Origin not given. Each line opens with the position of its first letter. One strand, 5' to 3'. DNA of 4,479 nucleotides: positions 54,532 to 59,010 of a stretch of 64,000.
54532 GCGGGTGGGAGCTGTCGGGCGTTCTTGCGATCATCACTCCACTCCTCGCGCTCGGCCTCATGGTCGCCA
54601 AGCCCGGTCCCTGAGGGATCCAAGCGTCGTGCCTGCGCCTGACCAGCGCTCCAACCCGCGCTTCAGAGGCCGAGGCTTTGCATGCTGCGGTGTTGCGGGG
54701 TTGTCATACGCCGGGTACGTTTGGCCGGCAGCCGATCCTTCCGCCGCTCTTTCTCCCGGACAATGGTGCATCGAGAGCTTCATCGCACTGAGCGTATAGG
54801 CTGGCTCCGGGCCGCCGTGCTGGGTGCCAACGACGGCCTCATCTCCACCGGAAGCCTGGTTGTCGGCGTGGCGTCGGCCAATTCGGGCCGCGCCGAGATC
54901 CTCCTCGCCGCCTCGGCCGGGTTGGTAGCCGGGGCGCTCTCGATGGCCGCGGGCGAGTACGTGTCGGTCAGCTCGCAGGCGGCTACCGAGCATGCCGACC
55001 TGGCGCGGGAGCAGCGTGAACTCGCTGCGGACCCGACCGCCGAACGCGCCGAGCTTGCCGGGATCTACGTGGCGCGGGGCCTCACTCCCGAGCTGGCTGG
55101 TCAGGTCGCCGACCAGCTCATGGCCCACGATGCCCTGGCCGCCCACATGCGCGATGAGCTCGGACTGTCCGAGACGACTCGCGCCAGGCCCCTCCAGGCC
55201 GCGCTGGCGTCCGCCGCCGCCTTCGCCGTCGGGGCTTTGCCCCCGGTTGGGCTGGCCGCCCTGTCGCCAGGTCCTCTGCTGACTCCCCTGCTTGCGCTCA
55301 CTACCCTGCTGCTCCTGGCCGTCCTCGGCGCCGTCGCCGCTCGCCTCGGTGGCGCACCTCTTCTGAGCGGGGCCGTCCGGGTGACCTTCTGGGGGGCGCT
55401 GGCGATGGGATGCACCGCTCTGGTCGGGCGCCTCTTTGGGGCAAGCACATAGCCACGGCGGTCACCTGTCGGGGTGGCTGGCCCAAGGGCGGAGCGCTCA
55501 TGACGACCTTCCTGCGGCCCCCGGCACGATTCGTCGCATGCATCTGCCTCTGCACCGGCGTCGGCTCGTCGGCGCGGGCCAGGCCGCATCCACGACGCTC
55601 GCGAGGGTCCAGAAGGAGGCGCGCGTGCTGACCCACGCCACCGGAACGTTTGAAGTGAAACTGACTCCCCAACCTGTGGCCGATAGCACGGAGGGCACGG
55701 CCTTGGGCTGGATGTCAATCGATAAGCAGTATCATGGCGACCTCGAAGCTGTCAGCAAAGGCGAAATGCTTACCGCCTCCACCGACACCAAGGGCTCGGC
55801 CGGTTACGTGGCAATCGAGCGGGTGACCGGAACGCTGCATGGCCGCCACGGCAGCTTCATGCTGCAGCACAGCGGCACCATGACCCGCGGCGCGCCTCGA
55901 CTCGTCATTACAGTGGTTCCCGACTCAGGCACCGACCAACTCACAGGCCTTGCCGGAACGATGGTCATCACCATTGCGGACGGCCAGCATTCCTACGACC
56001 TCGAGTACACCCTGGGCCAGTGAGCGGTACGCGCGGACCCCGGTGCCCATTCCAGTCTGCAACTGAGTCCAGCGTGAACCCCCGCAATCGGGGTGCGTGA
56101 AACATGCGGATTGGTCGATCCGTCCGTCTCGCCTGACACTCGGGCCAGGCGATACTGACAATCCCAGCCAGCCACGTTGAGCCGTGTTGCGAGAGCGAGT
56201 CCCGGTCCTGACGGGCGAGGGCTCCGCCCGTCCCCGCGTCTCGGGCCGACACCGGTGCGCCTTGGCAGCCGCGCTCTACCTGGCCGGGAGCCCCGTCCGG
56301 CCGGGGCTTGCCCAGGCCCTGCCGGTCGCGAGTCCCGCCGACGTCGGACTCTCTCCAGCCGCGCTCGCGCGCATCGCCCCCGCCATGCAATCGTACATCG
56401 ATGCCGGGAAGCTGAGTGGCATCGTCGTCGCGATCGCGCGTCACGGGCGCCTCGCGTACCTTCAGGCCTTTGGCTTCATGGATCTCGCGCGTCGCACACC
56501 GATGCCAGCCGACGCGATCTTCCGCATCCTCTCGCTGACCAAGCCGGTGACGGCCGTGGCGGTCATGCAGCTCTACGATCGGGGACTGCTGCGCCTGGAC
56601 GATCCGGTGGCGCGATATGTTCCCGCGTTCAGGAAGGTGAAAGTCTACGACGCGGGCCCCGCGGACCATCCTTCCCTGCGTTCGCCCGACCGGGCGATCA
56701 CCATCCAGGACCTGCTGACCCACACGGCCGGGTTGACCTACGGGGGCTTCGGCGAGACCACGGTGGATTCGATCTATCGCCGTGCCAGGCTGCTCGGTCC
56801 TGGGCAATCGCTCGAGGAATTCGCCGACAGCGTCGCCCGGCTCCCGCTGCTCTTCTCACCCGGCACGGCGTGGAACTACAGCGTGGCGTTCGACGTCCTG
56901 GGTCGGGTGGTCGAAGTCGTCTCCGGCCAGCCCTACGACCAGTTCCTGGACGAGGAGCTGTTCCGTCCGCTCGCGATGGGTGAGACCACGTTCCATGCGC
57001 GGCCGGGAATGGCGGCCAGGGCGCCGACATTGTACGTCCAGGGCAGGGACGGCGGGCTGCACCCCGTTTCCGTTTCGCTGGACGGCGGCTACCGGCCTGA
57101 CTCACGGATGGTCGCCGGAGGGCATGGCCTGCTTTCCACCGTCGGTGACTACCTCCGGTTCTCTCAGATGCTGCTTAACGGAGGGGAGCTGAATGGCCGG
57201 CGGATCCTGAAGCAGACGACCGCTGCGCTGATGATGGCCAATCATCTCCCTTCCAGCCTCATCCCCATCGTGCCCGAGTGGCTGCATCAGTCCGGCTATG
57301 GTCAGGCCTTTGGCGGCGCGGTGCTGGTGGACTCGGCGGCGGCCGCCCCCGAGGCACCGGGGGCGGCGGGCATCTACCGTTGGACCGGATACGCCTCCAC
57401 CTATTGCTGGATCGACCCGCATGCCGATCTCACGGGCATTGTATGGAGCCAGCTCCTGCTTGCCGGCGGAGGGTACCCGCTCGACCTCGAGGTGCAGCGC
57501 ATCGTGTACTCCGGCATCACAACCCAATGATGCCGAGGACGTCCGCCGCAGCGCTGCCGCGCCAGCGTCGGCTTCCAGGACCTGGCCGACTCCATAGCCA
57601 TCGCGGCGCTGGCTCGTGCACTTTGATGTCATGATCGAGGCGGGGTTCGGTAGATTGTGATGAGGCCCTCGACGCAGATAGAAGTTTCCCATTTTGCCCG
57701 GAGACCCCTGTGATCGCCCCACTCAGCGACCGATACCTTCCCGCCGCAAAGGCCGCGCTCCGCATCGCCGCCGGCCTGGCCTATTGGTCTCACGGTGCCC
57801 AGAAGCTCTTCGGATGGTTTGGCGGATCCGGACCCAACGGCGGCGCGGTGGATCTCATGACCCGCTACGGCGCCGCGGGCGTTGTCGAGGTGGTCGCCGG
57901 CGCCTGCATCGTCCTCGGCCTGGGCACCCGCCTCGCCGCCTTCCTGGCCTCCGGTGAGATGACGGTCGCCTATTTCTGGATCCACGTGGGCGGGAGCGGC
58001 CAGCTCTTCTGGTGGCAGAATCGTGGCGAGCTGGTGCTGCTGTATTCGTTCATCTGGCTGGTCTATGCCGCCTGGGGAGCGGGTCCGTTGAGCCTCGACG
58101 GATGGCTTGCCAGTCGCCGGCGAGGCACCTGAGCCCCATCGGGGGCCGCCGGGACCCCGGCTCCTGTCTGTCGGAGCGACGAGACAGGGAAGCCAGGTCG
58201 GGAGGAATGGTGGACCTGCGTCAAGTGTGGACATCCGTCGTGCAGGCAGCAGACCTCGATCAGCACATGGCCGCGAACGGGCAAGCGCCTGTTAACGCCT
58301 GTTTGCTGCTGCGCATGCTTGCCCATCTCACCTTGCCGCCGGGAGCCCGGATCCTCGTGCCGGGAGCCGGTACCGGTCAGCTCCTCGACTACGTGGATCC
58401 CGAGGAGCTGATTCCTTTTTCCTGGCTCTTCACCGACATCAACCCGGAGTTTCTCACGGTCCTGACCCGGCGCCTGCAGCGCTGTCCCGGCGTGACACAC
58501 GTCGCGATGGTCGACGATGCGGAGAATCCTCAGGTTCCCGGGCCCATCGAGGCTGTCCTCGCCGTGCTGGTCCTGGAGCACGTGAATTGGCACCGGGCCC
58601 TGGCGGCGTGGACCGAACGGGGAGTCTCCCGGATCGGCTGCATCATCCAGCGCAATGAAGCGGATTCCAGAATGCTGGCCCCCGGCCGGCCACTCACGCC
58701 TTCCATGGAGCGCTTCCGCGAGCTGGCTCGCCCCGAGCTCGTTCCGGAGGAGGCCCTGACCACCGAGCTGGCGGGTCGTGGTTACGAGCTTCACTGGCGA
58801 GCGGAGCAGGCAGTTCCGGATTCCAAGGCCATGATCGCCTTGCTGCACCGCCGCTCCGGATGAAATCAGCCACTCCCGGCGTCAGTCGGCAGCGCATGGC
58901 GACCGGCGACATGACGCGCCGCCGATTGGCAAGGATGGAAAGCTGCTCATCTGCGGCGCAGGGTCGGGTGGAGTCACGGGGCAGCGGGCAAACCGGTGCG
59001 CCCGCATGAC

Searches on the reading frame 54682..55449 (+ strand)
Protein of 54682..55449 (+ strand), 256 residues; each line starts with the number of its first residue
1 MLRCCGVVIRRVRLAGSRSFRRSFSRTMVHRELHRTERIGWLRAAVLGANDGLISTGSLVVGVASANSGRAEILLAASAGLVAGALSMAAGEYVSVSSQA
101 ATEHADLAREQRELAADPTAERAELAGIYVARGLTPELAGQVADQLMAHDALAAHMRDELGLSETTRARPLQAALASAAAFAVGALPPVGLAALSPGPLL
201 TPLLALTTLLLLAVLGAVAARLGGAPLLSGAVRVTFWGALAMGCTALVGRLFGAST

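Call 83: search_protein_families(library=pfam, proteins=[window:54682-55449:+], max_evalue=0.001)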
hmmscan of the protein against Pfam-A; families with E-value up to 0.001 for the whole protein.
window:54682-55449:+ (256 aa): 1 family
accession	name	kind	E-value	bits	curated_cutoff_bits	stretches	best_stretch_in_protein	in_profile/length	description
PF01988.24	VIT1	-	2.3e-63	214.3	28.1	1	42-250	1-214/214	VIT family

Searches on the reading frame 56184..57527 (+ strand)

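Call 83: search_protein_families(library=pfam, proteins=[window:56184-57527:+], max_evalue=0.001)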
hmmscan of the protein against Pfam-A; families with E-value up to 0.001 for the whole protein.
window:56184-57527:+ (448 aa): 1 family
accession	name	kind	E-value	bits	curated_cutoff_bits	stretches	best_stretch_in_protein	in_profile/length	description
PF00144.29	Beta-lactamase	-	2.5e-67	227.8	27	1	68-424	5-310/329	Beta-lactamase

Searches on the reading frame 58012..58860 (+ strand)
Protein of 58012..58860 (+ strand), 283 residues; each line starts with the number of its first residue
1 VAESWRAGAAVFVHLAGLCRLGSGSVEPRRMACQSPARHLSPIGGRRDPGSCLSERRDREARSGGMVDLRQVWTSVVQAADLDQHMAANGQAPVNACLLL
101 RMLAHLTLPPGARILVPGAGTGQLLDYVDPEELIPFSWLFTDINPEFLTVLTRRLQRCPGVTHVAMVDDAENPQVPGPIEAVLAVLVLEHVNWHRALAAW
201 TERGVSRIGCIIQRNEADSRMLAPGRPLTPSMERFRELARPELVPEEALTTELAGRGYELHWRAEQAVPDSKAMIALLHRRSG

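Call 83: search_protein_families(library=pfam, proteins=[window:58012-58860:+], max_evalue=0.001)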
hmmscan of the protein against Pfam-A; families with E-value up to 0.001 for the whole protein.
window:58012-58860:+ (283 aa): 1 family
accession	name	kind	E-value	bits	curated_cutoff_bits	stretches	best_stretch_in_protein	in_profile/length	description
PF08242.18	Methyltransf_12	-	5.7e-05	24.2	30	1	118-198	4-86/98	Methyltransferase domain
